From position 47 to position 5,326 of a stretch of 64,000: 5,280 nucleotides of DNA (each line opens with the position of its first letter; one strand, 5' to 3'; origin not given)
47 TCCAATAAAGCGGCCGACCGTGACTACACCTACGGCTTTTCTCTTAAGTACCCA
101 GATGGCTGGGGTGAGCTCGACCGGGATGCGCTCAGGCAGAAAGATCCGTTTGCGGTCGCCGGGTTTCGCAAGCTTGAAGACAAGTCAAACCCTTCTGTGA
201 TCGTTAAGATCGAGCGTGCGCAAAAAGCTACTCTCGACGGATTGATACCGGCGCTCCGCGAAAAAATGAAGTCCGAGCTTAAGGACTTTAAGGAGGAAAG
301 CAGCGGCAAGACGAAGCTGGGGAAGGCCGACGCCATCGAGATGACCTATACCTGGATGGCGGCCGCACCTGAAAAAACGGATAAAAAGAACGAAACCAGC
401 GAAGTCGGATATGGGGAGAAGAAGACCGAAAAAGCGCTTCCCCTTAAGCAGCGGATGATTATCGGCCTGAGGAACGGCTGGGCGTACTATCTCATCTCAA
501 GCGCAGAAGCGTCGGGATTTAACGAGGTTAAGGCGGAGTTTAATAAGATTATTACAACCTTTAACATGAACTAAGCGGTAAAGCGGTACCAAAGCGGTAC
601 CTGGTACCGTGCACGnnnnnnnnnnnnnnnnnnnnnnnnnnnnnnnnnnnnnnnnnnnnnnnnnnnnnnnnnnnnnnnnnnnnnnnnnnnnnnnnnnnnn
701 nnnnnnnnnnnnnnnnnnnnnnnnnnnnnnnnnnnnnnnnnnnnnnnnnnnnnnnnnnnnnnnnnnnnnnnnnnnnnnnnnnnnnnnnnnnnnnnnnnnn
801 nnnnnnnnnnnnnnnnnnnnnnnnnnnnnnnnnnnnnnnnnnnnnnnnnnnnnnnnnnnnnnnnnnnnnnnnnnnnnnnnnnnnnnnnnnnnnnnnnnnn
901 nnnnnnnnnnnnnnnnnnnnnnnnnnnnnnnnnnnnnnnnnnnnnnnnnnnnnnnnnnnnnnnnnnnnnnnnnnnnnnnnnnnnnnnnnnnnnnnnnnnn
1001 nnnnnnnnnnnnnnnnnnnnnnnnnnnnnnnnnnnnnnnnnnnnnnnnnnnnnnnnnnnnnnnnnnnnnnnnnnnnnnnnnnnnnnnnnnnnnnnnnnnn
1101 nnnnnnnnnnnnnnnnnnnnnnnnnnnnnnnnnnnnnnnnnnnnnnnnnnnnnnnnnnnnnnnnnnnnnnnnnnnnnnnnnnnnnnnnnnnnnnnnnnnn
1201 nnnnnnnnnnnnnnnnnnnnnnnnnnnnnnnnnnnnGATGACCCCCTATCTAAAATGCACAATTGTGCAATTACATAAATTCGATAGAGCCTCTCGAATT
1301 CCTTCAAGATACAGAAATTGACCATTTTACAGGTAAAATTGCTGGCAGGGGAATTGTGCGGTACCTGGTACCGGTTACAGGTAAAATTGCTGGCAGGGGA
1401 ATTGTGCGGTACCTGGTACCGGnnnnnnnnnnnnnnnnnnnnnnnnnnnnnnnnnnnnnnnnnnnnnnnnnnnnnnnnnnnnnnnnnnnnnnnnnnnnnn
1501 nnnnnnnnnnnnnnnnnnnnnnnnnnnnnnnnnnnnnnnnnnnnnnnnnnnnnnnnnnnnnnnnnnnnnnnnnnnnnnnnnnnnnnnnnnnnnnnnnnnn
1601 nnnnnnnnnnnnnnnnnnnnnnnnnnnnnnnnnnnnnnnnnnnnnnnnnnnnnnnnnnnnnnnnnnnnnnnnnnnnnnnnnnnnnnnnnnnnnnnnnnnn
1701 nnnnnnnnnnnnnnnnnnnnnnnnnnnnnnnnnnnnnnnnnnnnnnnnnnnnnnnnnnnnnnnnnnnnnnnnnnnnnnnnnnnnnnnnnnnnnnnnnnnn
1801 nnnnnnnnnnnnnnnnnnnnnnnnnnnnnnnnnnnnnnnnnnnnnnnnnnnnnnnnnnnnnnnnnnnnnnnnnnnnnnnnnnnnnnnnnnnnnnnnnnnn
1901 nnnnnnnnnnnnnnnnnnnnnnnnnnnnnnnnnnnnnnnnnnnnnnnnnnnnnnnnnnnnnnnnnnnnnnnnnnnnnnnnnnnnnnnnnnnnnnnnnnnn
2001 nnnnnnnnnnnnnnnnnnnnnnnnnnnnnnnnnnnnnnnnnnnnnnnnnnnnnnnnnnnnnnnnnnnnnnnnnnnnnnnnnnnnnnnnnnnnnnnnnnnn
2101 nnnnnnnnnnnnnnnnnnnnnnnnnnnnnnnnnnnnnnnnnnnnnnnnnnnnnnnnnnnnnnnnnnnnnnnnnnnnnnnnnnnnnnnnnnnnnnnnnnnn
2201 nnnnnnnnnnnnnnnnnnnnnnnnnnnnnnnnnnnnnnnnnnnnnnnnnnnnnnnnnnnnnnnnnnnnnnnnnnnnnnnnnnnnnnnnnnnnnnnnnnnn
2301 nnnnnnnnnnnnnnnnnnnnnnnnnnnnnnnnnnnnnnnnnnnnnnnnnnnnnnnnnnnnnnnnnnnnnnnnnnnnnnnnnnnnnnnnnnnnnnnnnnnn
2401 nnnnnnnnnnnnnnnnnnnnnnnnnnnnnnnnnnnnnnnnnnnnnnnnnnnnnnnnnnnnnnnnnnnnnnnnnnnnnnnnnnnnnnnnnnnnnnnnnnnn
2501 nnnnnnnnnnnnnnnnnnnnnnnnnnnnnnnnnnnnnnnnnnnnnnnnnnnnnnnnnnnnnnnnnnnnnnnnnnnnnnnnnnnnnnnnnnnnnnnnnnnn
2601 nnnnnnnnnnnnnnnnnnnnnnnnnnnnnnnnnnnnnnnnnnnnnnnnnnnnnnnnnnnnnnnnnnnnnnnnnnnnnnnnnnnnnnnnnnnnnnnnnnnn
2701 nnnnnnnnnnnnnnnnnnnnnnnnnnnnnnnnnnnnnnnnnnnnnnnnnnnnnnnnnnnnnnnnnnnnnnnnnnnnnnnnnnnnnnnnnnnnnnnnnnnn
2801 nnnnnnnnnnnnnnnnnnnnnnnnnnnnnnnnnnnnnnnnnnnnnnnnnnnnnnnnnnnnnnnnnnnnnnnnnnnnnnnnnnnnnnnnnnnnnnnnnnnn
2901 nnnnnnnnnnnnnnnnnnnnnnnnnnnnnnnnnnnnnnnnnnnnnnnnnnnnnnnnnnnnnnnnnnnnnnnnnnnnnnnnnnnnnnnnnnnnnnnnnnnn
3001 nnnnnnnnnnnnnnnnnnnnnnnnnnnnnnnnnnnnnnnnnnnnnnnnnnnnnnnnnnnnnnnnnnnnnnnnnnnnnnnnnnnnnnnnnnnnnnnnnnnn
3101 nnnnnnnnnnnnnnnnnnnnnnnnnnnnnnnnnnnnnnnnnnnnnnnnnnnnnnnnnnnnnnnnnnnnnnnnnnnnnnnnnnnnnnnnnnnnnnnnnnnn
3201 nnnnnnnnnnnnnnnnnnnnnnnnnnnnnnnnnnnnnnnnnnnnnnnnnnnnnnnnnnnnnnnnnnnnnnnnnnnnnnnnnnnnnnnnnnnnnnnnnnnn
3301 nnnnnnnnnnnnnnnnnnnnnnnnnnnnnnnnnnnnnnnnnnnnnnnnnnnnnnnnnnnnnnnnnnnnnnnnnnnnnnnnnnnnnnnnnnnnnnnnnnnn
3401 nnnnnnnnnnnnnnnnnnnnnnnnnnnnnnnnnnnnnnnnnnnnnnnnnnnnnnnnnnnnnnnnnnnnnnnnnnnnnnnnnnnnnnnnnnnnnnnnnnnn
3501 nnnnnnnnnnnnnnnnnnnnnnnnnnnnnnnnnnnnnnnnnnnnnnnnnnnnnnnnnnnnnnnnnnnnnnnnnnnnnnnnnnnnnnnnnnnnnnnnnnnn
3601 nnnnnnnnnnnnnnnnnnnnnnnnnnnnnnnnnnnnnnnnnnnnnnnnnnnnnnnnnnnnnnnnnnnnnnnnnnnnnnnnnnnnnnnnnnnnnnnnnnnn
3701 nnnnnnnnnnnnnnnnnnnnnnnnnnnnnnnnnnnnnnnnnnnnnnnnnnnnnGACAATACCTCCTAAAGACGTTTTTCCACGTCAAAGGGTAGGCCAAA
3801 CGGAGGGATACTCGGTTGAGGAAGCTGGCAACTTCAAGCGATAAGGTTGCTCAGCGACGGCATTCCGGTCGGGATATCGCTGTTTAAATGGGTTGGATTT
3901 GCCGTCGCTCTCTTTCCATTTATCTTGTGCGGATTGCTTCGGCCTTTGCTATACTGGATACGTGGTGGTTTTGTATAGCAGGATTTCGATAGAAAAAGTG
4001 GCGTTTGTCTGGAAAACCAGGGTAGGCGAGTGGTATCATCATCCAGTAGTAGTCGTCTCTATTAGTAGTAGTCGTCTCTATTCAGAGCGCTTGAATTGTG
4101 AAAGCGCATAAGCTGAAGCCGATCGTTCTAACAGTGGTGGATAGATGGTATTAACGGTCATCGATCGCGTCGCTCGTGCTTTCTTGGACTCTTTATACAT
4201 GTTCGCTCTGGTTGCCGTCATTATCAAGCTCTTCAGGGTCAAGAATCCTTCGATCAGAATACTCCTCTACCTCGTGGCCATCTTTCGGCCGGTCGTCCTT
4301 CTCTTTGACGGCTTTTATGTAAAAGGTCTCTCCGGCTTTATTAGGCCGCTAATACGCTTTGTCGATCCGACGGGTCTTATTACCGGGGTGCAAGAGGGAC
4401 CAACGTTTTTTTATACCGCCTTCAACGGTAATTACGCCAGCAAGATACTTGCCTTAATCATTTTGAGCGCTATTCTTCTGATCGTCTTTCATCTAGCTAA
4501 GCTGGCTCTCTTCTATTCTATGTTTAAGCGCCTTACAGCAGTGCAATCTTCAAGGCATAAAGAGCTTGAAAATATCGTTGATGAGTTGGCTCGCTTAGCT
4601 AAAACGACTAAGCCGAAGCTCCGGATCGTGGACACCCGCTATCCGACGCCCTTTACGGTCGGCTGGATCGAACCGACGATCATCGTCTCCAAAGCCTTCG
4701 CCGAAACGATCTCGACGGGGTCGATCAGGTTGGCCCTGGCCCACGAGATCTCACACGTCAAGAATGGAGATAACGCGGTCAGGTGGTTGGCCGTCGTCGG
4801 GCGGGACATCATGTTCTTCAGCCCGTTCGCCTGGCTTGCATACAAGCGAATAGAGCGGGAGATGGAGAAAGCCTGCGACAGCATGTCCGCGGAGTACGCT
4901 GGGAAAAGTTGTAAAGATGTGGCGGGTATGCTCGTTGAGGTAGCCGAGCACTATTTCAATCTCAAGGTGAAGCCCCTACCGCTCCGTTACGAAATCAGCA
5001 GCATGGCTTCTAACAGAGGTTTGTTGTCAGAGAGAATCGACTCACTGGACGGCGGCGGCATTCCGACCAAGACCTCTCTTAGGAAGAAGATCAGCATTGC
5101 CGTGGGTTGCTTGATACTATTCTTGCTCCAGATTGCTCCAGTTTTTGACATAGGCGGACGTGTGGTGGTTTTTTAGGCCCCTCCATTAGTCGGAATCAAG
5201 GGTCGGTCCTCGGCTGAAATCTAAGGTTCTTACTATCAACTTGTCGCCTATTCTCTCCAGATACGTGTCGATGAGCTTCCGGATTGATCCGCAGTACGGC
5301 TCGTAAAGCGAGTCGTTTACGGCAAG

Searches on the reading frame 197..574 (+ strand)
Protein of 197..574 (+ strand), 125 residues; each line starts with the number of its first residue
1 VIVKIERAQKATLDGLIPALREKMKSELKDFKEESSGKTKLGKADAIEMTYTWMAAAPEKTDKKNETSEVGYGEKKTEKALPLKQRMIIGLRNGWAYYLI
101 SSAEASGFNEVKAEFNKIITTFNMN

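Call 79: search_protein_families(library=pfam, proteins=[window:197-574:+], max_evalue=0.01)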
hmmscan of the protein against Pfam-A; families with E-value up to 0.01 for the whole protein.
window:197-574:+ (125 aa): 1 family
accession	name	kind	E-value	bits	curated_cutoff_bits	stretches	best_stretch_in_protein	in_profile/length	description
PF08786.17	DcrB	-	0.0034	17.9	27.2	1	8-56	37-85/127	DcrB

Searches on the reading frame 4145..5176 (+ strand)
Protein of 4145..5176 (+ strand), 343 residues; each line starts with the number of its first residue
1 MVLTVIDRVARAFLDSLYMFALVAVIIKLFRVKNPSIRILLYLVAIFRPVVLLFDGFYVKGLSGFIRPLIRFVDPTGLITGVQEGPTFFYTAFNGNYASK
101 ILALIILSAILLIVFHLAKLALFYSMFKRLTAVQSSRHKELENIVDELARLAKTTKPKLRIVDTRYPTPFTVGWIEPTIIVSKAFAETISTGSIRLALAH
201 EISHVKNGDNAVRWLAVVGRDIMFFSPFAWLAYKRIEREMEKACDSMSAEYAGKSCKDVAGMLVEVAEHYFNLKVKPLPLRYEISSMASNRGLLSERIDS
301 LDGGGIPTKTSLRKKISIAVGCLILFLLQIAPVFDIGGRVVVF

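Call 29: search_protein_families(library=pfam, proteins=[window:4145-5176:+], max_evalue=0.01)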
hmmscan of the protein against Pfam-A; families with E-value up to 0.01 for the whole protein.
window:4145-5176:+ (343 aa): 2 families
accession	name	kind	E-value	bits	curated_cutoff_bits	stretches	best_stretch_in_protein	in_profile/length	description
PF05569.17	Peptidase_M56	-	1.2e-23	84.2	31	1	97-248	98-247/296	BlaR1 peptidase M56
PF01435.24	Peptidase_M48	-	7.6e-09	36.1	20.3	1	136-223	2-94/186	Peptidase family M48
